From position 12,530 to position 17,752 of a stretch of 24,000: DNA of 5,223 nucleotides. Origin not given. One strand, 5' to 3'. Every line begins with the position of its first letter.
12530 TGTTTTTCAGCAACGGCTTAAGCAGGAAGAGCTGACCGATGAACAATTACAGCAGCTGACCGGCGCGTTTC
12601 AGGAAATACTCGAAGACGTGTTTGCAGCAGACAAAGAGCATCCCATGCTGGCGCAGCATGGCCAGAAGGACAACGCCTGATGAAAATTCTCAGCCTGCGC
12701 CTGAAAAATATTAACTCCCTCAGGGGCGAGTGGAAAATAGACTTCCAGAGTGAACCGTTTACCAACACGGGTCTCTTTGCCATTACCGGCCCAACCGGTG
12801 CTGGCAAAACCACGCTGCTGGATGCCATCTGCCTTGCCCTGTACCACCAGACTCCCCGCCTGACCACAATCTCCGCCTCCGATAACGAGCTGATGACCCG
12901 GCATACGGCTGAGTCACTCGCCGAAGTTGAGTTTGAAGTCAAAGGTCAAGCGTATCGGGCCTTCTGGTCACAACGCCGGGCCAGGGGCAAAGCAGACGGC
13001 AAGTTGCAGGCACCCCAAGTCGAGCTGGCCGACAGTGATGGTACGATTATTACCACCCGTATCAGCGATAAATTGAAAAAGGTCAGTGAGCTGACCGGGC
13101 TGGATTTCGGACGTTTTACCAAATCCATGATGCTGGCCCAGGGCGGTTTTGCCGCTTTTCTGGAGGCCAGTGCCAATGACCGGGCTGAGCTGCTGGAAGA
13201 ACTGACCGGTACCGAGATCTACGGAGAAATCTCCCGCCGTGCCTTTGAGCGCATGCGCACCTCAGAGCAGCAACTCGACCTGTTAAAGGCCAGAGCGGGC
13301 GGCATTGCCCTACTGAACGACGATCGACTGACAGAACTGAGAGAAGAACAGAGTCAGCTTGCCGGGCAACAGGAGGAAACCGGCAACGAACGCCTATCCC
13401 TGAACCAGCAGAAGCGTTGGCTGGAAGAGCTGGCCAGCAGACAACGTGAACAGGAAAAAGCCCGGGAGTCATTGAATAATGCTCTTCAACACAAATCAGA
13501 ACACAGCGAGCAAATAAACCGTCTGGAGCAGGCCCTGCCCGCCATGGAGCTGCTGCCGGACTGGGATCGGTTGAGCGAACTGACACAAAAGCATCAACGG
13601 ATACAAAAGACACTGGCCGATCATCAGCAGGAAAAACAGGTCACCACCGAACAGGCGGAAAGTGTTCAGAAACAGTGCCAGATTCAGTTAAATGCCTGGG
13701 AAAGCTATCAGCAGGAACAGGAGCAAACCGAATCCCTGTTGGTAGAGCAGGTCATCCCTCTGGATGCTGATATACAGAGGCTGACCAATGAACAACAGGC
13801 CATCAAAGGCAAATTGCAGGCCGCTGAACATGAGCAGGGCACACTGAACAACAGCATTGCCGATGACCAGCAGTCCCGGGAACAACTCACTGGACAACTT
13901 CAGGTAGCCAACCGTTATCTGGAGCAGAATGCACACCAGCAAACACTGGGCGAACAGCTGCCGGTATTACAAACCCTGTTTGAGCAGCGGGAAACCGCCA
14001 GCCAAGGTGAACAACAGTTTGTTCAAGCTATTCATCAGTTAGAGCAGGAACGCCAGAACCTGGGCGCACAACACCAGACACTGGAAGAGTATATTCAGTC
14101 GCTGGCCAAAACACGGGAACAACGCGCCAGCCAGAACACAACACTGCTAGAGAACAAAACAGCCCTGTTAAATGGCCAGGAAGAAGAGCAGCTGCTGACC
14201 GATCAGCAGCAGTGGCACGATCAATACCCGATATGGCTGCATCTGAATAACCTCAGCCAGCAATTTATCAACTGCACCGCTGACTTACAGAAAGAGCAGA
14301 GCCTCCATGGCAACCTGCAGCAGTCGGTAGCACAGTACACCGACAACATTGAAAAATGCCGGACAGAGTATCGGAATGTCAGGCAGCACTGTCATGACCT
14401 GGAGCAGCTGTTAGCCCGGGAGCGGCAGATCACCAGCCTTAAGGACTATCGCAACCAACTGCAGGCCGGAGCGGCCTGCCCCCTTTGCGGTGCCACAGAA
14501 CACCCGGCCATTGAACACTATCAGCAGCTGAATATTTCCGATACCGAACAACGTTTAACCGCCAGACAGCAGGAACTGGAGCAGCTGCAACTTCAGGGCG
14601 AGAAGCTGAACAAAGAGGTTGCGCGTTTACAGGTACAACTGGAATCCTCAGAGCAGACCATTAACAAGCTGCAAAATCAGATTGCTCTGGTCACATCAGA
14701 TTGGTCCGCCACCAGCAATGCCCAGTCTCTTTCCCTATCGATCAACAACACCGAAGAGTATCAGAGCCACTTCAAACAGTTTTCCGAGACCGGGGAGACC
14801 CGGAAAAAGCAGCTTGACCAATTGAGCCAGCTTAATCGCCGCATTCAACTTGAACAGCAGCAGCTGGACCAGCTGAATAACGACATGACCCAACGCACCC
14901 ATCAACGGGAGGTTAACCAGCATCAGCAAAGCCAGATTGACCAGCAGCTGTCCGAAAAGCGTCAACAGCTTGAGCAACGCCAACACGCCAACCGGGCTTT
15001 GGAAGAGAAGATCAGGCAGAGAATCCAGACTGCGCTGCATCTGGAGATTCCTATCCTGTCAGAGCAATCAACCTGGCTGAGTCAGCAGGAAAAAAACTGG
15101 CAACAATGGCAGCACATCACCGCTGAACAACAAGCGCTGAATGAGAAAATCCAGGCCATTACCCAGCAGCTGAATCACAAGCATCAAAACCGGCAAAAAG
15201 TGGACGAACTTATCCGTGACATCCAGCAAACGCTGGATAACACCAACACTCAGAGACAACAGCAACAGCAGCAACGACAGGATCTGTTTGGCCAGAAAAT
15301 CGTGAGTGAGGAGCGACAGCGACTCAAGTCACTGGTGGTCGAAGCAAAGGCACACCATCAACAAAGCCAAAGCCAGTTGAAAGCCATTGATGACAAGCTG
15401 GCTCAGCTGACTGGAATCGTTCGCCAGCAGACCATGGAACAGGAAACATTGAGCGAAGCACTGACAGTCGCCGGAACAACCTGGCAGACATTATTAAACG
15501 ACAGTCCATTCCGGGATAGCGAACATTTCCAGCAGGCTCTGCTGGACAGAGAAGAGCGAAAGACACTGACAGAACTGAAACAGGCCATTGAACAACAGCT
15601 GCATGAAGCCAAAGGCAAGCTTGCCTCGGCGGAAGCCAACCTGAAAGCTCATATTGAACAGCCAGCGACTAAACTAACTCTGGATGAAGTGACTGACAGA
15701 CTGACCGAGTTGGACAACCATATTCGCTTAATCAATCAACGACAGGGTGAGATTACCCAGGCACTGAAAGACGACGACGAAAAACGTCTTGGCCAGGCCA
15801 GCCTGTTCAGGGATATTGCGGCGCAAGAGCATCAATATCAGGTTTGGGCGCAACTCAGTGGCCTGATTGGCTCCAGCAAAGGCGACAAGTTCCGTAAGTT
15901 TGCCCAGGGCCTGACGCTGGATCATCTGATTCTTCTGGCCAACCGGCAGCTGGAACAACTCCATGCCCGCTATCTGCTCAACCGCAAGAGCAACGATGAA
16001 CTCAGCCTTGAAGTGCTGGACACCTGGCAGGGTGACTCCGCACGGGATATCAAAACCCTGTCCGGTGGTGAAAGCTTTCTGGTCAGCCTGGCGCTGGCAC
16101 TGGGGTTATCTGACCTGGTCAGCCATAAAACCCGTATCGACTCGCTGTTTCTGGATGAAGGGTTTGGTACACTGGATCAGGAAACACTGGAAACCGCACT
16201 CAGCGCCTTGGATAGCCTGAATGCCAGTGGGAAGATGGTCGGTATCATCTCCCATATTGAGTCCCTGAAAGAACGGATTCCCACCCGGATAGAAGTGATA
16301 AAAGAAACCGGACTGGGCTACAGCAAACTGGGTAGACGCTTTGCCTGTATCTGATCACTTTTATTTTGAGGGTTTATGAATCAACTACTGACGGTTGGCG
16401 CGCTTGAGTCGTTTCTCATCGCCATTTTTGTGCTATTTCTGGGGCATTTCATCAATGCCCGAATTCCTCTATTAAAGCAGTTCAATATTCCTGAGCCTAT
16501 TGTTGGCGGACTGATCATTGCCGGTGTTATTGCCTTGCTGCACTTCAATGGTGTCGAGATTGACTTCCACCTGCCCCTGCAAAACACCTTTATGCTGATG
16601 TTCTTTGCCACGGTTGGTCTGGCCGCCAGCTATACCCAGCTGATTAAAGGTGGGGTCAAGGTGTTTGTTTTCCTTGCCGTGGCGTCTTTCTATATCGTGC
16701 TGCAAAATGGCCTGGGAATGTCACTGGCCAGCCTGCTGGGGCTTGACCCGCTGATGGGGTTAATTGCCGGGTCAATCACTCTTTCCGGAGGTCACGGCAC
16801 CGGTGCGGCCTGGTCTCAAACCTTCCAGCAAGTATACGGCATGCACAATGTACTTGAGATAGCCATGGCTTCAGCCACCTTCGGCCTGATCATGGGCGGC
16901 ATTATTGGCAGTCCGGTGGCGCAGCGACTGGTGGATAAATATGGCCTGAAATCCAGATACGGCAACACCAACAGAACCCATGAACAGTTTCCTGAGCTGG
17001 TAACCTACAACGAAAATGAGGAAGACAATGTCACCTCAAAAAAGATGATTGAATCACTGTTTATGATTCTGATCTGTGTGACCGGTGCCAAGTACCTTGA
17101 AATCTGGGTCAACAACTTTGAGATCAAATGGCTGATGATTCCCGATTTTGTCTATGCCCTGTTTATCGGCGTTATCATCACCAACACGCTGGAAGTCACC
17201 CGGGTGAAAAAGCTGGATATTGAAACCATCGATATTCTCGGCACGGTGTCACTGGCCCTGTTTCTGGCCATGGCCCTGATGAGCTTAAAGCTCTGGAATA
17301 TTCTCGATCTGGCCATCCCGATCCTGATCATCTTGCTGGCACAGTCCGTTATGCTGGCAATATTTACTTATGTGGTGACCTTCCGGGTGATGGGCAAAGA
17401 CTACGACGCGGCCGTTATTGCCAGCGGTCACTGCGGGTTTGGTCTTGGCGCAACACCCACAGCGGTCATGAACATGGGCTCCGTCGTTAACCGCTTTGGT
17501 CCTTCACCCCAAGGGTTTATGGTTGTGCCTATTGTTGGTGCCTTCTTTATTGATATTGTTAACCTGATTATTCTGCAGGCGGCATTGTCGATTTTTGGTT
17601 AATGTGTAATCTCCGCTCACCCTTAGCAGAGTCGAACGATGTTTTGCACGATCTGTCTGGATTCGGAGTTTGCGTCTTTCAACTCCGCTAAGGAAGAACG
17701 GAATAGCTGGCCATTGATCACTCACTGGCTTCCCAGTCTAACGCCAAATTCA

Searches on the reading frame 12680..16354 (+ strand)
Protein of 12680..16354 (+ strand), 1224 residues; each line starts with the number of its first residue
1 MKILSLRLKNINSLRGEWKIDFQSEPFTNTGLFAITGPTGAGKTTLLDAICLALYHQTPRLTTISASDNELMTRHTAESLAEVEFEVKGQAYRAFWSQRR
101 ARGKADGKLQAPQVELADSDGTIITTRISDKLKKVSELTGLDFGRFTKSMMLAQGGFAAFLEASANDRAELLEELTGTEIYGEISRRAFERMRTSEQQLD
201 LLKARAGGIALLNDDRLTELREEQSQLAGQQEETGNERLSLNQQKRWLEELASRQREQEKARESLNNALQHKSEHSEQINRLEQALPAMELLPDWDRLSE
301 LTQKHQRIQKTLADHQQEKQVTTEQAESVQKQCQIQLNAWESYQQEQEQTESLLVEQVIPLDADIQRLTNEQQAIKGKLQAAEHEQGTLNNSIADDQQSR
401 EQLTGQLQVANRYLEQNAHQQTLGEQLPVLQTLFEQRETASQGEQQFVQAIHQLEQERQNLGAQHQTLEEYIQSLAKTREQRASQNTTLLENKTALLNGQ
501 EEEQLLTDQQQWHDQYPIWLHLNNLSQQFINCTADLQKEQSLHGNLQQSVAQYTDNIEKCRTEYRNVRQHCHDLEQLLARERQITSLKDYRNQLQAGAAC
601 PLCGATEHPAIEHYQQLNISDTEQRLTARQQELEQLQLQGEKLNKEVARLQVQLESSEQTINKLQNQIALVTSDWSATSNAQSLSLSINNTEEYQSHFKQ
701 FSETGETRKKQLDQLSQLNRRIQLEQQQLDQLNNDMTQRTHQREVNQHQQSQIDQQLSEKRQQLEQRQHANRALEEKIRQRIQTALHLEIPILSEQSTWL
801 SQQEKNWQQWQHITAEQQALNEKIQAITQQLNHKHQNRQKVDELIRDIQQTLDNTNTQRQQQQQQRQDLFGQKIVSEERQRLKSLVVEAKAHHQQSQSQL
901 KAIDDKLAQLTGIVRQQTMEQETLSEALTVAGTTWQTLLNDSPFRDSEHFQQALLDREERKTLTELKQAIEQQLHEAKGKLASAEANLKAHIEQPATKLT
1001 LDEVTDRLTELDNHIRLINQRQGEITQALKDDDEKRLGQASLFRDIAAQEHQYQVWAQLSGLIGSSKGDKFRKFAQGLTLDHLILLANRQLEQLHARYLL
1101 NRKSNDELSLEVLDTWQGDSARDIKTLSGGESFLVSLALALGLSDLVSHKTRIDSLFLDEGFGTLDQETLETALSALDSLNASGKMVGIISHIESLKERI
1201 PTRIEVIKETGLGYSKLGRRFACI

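Call 7: search_protein_families(library=pfam, proteins=[window:12680-16354:+], max_evalue=0.01)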
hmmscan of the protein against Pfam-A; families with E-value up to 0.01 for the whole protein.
window:12680-16354:+ (1224 aa): 7 families
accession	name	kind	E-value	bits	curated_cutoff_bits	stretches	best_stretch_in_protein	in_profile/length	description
PF13476.12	AAA_23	-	8.6e-26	92.2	27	1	5-228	1-197/201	AAA domain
PF13558.12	SbcC_Walker_B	-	1.1e-12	48.5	27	1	1108-1178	12-89/90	SbcC/RAD50-like, Walker B motif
PF13555.12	AAA_29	-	7.1e-07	29.3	27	1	23-61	15-52/61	P-loop containing region of AAA domain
PF25199.1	nSTAND_NTPase5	-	0.00056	20.2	34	1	26-64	37-74/145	Novel STAND NTPase 5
PF13304.12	AAA_21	-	0.003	18.1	27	0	32-93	1-73/304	AAA domain, putative AbiEii toxin, Type IV TA system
PF02492.25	cobW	-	0.0045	17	20.7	0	34-52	4-22/180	CobW/HypB/UreG, nucleotide-binding domain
PF00005.33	ABC_tran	-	0.0057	17.7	25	1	32-59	13-40/137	ABC transporter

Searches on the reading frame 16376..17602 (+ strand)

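Call 7: search_protein_families(library=pfam, proteins=[window:16376-17602:+], max_evalue=0.01)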
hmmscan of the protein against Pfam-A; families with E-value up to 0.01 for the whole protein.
window:16376-17602:+ (408 aa): 1 family
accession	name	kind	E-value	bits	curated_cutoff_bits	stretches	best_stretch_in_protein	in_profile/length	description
PF03616.19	Glt_symporter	-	5.8e-147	489.7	26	1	6-376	2-368/368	Sodium/glutamate symporter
